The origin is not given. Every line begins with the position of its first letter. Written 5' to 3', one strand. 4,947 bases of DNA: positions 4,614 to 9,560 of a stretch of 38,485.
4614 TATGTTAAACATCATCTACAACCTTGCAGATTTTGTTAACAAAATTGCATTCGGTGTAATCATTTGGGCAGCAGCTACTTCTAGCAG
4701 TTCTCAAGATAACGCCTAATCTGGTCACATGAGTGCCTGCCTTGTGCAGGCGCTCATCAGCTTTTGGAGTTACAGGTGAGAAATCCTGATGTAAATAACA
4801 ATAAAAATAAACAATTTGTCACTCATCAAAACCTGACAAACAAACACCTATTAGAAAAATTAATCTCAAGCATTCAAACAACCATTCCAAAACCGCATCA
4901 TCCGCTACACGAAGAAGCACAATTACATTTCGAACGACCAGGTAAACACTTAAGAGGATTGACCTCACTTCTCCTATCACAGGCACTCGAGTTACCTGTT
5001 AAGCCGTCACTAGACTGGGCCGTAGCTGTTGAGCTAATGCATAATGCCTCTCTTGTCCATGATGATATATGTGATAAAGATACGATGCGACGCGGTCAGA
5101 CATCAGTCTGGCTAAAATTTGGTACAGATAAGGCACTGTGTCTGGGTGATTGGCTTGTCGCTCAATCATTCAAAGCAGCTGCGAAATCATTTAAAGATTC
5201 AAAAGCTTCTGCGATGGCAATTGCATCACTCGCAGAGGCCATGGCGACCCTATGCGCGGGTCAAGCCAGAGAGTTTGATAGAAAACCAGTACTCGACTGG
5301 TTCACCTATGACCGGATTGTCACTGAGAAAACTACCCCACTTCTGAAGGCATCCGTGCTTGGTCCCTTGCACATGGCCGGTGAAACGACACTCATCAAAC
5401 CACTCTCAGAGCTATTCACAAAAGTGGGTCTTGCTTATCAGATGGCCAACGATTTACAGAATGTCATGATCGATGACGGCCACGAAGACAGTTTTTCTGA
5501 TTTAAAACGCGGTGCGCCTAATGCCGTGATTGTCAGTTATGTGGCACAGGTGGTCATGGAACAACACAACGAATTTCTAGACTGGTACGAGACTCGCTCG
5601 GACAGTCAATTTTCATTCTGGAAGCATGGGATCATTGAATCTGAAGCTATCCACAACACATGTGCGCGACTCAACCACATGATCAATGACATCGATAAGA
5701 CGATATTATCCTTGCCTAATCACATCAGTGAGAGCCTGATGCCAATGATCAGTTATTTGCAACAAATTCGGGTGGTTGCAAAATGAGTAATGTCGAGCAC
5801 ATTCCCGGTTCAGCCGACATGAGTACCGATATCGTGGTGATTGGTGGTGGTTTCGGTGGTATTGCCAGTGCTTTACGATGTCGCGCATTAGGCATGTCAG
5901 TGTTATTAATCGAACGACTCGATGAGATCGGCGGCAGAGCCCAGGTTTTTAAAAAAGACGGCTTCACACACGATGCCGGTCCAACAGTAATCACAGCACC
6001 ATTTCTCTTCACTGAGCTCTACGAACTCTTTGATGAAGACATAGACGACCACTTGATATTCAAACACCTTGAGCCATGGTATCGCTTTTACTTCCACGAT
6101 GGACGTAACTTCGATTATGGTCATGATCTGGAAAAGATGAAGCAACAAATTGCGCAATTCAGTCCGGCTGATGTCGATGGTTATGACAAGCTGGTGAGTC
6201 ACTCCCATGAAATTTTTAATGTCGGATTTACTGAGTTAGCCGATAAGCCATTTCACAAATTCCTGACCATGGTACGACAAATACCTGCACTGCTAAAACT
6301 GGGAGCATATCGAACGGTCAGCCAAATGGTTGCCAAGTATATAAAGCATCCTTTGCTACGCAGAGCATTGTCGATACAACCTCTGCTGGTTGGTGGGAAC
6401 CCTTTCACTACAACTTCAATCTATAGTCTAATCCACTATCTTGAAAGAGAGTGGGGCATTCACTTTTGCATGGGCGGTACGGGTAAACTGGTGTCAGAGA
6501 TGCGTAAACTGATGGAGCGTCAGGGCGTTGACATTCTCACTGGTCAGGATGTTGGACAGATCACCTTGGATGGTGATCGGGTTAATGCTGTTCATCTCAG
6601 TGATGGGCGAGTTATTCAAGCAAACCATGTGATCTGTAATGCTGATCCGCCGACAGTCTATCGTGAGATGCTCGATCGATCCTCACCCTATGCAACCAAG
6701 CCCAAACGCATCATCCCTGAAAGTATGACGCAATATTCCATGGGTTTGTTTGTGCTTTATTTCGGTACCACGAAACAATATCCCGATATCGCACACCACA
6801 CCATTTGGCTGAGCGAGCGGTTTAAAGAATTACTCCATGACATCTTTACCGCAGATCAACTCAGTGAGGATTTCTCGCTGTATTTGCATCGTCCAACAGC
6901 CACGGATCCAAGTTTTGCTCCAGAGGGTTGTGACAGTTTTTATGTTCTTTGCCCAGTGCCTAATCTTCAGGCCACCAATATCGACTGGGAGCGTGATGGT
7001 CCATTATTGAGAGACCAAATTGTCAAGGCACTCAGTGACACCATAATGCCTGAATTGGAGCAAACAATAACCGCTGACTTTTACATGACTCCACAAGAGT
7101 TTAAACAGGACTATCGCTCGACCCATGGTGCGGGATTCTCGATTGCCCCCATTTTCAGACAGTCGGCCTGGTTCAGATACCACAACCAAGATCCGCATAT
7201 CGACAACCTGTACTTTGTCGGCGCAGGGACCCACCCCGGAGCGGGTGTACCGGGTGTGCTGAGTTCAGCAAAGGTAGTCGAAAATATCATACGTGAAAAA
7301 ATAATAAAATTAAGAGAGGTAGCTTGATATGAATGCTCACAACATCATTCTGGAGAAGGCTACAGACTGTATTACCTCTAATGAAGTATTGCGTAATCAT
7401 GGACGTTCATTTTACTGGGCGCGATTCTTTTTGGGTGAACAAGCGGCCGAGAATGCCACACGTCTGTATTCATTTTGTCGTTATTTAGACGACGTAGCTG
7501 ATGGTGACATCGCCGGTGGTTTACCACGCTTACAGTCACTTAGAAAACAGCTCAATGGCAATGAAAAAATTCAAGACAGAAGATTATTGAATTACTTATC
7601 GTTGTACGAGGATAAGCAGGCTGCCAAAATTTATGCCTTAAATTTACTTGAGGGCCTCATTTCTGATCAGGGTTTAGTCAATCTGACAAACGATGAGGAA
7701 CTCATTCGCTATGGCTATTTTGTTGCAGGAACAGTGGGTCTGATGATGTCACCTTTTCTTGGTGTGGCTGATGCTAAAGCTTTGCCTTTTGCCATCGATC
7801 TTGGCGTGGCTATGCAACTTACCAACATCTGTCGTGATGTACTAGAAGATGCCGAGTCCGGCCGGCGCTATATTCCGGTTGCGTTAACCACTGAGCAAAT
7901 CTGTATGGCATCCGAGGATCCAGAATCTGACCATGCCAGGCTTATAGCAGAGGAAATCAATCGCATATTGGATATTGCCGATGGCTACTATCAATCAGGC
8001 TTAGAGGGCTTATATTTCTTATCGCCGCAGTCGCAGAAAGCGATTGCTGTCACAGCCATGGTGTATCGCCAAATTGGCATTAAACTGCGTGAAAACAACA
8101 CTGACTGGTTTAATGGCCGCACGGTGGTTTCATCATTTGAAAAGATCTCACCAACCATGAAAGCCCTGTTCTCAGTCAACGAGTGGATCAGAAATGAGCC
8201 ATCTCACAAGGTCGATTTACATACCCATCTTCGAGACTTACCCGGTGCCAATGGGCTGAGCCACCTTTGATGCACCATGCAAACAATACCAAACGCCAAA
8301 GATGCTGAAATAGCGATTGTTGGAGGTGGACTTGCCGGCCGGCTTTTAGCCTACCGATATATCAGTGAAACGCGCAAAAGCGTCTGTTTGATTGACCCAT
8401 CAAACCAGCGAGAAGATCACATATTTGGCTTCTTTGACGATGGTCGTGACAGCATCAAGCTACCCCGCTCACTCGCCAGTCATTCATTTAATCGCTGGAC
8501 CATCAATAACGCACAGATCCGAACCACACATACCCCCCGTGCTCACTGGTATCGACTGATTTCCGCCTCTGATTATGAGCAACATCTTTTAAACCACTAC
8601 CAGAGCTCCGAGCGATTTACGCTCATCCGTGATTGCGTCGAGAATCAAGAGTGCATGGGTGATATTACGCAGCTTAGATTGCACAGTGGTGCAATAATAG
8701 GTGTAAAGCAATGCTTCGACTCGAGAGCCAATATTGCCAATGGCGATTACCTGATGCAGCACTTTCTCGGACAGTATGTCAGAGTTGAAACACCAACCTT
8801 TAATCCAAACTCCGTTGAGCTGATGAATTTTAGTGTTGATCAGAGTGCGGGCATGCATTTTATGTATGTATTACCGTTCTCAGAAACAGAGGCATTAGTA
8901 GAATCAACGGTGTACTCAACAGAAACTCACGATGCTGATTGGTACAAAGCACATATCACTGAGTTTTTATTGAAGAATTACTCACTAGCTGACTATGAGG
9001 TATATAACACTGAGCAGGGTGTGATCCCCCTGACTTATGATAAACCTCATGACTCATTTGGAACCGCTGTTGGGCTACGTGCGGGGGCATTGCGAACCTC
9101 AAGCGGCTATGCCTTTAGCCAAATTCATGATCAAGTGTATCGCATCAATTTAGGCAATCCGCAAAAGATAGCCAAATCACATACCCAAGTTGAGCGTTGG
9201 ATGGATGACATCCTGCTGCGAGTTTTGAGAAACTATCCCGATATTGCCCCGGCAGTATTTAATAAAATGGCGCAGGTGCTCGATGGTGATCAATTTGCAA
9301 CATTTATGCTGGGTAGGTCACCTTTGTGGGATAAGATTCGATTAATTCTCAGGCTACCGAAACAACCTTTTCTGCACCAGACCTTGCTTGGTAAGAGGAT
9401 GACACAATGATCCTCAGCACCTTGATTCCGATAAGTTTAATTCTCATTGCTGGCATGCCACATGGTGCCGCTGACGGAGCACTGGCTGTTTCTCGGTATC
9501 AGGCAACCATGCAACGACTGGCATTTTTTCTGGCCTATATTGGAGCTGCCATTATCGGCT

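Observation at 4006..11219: Self-contained rhodopsin plus retinal-biosynthesis operon: a transferable light-driven proton-pump 'photosystem'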

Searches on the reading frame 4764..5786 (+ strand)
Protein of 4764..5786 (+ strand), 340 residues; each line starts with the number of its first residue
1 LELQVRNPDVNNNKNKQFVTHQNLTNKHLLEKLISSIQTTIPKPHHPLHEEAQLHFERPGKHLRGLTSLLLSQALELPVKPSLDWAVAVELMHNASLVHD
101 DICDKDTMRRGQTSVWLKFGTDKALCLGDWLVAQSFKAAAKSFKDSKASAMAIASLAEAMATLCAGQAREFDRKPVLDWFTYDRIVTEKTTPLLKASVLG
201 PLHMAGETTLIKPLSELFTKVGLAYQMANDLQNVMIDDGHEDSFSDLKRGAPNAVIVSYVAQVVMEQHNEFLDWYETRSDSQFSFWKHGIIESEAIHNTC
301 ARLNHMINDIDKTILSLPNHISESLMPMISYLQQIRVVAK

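Call 3: search_protein_families(library=pfam, proteins=[window:4764-5786:+])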
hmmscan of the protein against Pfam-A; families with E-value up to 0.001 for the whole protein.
window:4764-5786:+ (340 aa): 1 family
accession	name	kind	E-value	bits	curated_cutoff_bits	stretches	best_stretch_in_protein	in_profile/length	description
PF00348.22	polyprenyl_synt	-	4.9e-39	134.5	27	1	48-280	4-239/251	Polyprenyl synthetase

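Call 4: search_protein_families(library=ncbifam, proteins=[window:4764-5786:+])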
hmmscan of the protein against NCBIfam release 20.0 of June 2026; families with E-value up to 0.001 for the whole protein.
window:4764-5786:+ (340 aa): 16 families
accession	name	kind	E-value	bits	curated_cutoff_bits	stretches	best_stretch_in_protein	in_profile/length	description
NF041169.1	f2_encap_cargo4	exception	1.7e-35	122.8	450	1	57-280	47-272/334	family 2 encapsulin nanocompartment cargo protein polyprenyl transferase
NF040698.1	IdsA_Meth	equivalog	1.8e-30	106.3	468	1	47-313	29-303/328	short chain isoprenyl diphosphate synthase IdsA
NF041003.1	GGPP_syn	equivalog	9.5e-29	100.5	500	1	29-267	9-254/326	geranylgeranyl diphosphate synthase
NF045549.1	GGPPsyn_IdsB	equivalog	4.6e-28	98.3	475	1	59-237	64-244/346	geranylgeranyl diphosphate synthase IdsB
NF045485.1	FPPsyn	subfamily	2.4e-23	82.7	275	1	31-236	10-222/288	farnesyl diphosphate synthase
TIGR02748.1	GerC3_HepT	equivalog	5.3e-20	71.8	456.55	1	35-234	18-215/319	heptaprenyl diphosphate synthase component II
NF042417.1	NPPPS_Mycobact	equivalog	1.1e-18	67.4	600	1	49-236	45-230/335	nonaprenyl/(2E,6E)-farnesyl/geranylgeranyl diphosphat synthase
NF045685.1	GGPPSynCrtE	equivalog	3.6e-18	65.6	460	1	48-234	30-225/293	geranylgeranyl diphosphate synthase CrtE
NF007877.0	PRK10581.1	equivalog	1.4e-17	63.9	321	1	34-237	18-231/299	(2E,6E)-farnesyl diphosphate synthase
NF040936.1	hexpp_archaea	equivalog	3.2e-17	62.7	400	1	58-235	39-206/275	hexaprenyl pyrophosphate synthase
NF040627.1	GFPS_Meth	equivalog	4e-17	62.6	600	1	58-244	38-221/285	geranylfarnesyl diphosphate synthase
NF040789.2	gerfarn_diphsyn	equivalog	1.8e-16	60.3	560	1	83-235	85-240/345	geranylfarnesyl diphosphate synthase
NF045628.1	HxpDPsynlarge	equivalog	2e-15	56.6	500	1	35-233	10-206/311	hexaprenyl-diphosphate synthase large subunit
TIGR02749.1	prenyl_cyano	equivalog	2.3e-15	56.5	383.2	1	30-252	14-239/322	solanesyl diphosphate synthase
NF008140.0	PRK10888.1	equivalog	2.1e-13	50.3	412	1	60-257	44-241/323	octaprenyl diphosphate synthase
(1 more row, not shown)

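Call 22: search_solved_structures(query=window:4776-5786:+, show_alignments=2)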
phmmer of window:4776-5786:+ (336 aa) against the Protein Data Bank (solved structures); distinct sequences matched with E-value up to 0.001: 116 (the best 60 are shown).
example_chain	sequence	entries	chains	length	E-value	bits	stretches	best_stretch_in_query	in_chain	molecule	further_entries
1wy0_A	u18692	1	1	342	1.2e-24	90.1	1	33-268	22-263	geranylgeranyl pyrophosphate synthetase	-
5jfq_A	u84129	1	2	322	2.4e-21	79.2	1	42-254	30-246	Geranylgeranyl Pyrophosphate Synthetase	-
4fp4_A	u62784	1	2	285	1.2e-18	70.3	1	47-232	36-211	Polyprenyl synthetase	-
2ftz_A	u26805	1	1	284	7.6e-16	61.2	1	28-267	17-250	geranyltranstransferase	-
3lmd_A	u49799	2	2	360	9.5e-16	60.8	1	50-239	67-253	Geranylgeranyl pyrophosphate synthase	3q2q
7my6_A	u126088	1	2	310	1.5e-15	60.2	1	32-231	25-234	Farnesyl-diphosphate synthase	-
7my7_AAA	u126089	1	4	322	1.7e-15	60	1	32-231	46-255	Farnesyl-diphosphate synthase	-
3ipi_A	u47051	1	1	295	1.7e-15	60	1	54-241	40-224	Geranyltranstransferase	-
9imq_A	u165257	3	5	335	2.9e-15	59.2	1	47-232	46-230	Nonaprenyl diphosphate synthase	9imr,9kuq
4lob_A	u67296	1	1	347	4.4e-15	58.7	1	52-264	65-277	Polyprenyl synthetase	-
4jxy_A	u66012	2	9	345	1.1e-14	57.3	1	54-250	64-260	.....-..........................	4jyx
3aqb_B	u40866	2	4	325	1.3e-14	57.1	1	46-259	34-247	Component B of hexaprenyl diphosphate synthase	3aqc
9kp1_B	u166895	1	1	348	1.5e-14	56.9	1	33-229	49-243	Heptaprenyl diphosphate synthase component 2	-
4wk5_A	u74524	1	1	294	3.4e-14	55.7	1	30-244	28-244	Geranyltranstransferase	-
9ims_A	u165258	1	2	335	5.2e-14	55.1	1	47-232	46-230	Nonaprenyl diphosphate synthase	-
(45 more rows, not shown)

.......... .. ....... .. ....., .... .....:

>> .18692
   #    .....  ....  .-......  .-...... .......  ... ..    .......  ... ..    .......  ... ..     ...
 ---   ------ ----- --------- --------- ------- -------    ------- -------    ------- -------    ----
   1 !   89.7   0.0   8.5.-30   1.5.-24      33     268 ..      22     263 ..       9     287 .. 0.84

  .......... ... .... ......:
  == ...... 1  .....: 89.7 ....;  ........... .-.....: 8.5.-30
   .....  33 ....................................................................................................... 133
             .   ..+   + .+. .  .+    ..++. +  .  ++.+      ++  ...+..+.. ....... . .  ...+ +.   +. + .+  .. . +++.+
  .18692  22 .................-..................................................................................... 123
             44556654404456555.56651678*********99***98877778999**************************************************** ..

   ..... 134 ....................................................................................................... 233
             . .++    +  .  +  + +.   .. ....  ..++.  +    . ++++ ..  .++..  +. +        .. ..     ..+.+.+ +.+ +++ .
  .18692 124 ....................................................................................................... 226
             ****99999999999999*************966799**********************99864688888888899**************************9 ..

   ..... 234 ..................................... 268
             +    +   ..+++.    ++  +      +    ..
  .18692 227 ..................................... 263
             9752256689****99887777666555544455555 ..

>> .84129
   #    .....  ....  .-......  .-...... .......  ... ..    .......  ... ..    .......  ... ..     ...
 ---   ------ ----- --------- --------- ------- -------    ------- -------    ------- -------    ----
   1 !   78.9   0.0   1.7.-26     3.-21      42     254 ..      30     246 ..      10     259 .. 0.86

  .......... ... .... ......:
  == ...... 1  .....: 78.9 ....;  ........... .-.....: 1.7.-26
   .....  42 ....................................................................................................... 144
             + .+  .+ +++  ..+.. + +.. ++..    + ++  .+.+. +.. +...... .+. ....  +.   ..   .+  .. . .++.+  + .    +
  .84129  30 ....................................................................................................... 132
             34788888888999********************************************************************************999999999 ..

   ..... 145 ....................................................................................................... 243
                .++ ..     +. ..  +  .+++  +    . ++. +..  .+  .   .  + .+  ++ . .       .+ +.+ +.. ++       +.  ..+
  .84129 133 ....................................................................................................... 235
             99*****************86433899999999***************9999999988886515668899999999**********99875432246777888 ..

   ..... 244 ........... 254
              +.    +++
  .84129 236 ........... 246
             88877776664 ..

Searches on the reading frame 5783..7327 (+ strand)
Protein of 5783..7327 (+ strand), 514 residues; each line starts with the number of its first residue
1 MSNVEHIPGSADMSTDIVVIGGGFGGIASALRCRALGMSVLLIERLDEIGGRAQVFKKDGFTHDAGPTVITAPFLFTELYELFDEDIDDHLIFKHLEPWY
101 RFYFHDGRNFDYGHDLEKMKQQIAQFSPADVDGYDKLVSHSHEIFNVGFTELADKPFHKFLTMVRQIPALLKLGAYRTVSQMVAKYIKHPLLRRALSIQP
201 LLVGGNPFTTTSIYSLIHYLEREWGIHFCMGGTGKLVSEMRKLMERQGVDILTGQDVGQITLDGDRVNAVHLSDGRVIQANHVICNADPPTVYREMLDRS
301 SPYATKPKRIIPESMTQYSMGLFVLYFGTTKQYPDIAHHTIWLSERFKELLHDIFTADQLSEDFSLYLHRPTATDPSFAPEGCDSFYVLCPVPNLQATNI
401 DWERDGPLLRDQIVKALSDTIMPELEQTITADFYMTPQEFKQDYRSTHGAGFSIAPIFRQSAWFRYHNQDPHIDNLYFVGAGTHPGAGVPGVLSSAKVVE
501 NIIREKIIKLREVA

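Call 3: search_protein_families(library=pfam, proteins=[window:5783-7327:+])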
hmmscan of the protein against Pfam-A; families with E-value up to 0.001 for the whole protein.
window:5783-7327:+ (514 aa): 9 families
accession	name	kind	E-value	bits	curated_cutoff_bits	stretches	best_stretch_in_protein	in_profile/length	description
PF01593.30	Amino_oxidase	-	2.3e-34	119.9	19.8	1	25-497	2-436/443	Flavin containing amine oxidoreductase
PF13450.12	NAD_binding_8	-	5.3e-12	46.3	21.9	1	19-85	1-67/68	NAD(P)-binding Rossmann-like domain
PF12831.13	FAD_oxidored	-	4.2e-10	39.9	27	1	16-53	1-38/416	FAD dependent oxidoreductase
PF07992.20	Pyr_redox_2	-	4.7e-10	39.8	26.1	1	16-47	2-33/291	Pyridine nucleotide-disulphide oxidoreductase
PF01266.30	DAO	-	5.9e-09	36.4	27.9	1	16-51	1-36/353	FAD dependent oxidoreductase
PF00070.33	Pyr_redox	-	1.5e-08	35.5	22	0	17-50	2-35/82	Pyridine nucleotide-disulphide oxidoreductase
PF03486.20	HI0933_like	-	3.5e-06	27.1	50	0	16-51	2-37/244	HI0933-like protein Rossmann domain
PF00890.30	FAD_binding_2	-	3e-05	23.8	20.4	1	16-52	1-37/414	FAD binding domain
PF01134.28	GIDA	-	4.7e-05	23.1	22.1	0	16-50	1-36/391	Glucose inhibited division protein A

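Call 4: search_protein_families(library=ncbifam, proteins=[window:5783-7327:+])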
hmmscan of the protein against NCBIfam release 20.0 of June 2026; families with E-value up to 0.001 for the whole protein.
window:5783-7327:+ (514 aa): 42 families (the best 25 are shown)
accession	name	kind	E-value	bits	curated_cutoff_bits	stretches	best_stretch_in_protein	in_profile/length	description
TIGR02734.1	crtI_fam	subfamily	2.2e-168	561.1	238.1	1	17-506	1-491/504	phytoene desaturase family protein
NF058655.1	CrtID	equivalog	1.2e-87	294.8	640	1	17-499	1-477/478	bifunctional phytoene desaturase/3,4-desaturase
NF045637.1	carotdesatCrtDProt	equivalog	1.6e-62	211.6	580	1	17-499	1-478/485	1-hydroxycarotenoid 3,4-desaturase CrtD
NF042421.1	hydcarot_desat_CrtD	equivalog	7.9e-62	209.3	500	1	17-505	4-485/487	1-hydroxycarotenoid 3,4-desaturase CrtD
TIGR02730.1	carot_isom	equivalog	4.2e-25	88.5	586.9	1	16-495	2-480/493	carotenoid isomerase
NF045689.1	BCarotKetCrtO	equivalog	1.1e-23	83.6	1000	1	14-492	3-526/563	beta-carotene ketolase CrtO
TIGR02733.1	desat_CrtD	equivalog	1.4e-18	66.9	549.7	2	224-501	222-486/492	C-3',4' desaturase CrtD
TIGR03467.1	HpnE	equivalog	1.7e-12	47.4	283.05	1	17-68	1-54/430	hydroxysqualene dehydroxylase HpnE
NF005560.0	PRK07233.1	equivalog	1.7e-11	43.6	252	2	228-306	193-270/435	hypothetical protein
NF006130.0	PRK08274.1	equivalog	5.1e-10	38.8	369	1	13-70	4-63/467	FAD-dependent tricarballylate dehydrogenase TcuA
NF008845.0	PRK11883.1-5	equivalog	7.2e-09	34.4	560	1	13-68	3-64/468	protoporphyrinogen oxidase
NF009477.0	PRK12843.1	equivalog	9.8e-09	34.2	758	1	9-53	11-55/578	FAD-dependent oxidoreductase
NF005548.0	PRK07208.1-4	equivalog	4e-08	32.3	389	1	14-91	3-79/488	hypothetical protein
TIGR00562.1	proto_IX_ox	equivalog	2e-07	30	97.85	1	15-70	3-60/470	protoporphyrinogen oxidase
TIGR01350.1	lipoamide_DH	equivalog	4.7e-07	28.9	408.8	1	15-51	2-37/461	dihydrolipoyl dehydrogenase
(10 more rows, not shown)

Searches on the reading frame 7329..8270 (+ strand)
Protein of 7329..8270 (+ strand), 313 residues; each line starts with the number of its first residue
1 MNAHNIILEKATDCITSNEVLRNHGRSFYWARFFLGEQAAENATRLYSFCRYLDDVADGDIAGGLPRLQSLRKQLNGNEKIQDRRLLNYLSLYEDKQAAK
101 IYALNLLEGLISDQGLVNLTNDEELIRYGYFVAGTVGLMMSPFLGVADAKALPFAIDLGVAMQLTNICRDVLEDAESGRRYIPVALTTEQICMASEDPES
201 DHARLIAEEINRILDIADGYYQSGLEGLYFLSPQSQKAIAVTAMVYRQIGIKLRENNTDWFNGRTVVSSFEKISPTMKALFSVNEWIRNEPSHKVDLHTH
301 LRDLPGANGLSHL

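Call 3: search_protein_families(library=pfam, proteins=[window:7329-8270:+])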
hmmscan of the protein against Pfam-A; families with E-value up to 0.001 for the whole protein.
window:7329-8270:+ (313 aa): 1 family
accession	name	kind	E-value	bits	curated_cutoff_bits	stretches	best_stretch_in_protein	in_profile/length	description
PF00494.24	SQS_PSY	-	4.6e-50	171.2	26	1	21-269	1-261/263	Squalene/phytoene synthase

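Call 4: search_protein_families(library=ncbifam, proteins=[window:7329-8270:+])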
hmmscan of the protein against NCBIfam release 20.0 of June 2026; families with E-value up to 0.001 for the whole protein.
window:7329-8270:+ (313 aa): 6 families
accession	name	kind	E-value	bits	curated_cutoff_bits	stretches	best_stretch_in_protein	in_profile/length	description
NF042419.1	Phyto_syn_CrtB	equivalog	8.5e-41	140.5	480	1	24-279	14-282/306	15-cis-phytoene synthase CrtB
NF045921.1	PhytnSynCrtBRhod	equivalog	7.3e-36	124.2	500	1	12-282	5-278/307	15-cis-phytoene synthase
TIGR03465.1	HpnD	equivalog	6.5e-35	120.5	278.6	1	22-279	3-264/267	presqualene diphosphate synthase HpnD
NF045686.1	PhytoSynCyanob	equivalog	4.1e-23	82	550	1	19-275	26-299/310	15-cis-phytoene synthase CrtB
TIGR03464.1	HpnC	equivalog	7.8e-19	68.2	250.45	1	27-280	8-266/267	squalene synthase HpnC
TIGR01559.1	squal_synth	equivalog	0.00071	18.8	286.75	0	125-184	135-200/337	squalene synthase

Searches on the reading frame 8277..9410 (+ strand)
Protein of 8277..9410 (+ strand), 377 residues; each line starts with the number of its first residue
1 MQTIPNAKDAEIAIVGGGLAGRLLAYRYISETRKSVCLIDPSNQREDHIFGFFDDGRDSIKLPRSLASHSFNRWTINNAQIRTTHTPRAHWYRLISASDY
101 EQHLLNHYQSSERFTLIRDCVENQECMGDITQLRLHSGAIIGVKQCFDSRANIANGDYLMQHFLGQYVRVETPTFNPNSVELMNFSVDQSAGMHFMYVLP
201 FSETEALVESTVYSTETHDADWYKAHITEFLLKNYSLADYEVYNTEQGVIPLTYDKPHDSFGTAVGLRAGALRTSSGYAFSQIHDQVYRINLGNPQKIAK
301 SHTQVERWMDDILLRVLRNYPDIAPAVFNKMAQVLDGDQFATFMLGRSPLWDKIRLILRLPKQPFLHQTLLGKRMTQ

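Call 3: search_protein_families(library=pfam, proteins=[window:8277-9410:+])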
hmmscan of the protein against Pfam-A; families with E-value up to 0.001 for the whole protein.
window:8277-9410:+ (377 aa): 1 family
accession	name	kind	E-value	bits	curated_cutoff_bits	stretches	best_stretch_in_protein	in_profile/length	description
PF05834.18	Lycopene_cycl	-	1e-35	124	23.4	1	12-366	2-376/380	Lycopene cyclase protein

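Call 4: search_protein_families(library=ncbifam, proteins=[window:8277-9410:+])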
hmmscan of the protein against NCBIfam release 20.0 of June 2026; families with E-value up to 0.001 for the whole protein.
window:8277-9410:+ (377 aa): 3 families
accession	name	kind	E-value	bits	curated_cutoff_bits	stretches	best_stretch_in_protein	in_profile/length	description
TIGR01790.1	carotene-cycl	subfamily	1.9e-21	76.7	209.5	1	12-281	2-282/387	lycopene cyclase family protein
TIGR01789.1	lycopene_cycl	equivalog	4.6e-18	65.5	215.2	1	12-283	2-274/370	lycopene beta-cyclase CrtY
TIGR01988.1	Ubi-OHases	subfamily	0.00098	18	224.65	0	11-112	1-94/387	ubiquinone biosynthesis hydroxylase, UbiH/UbiF/VisC/COQ6 family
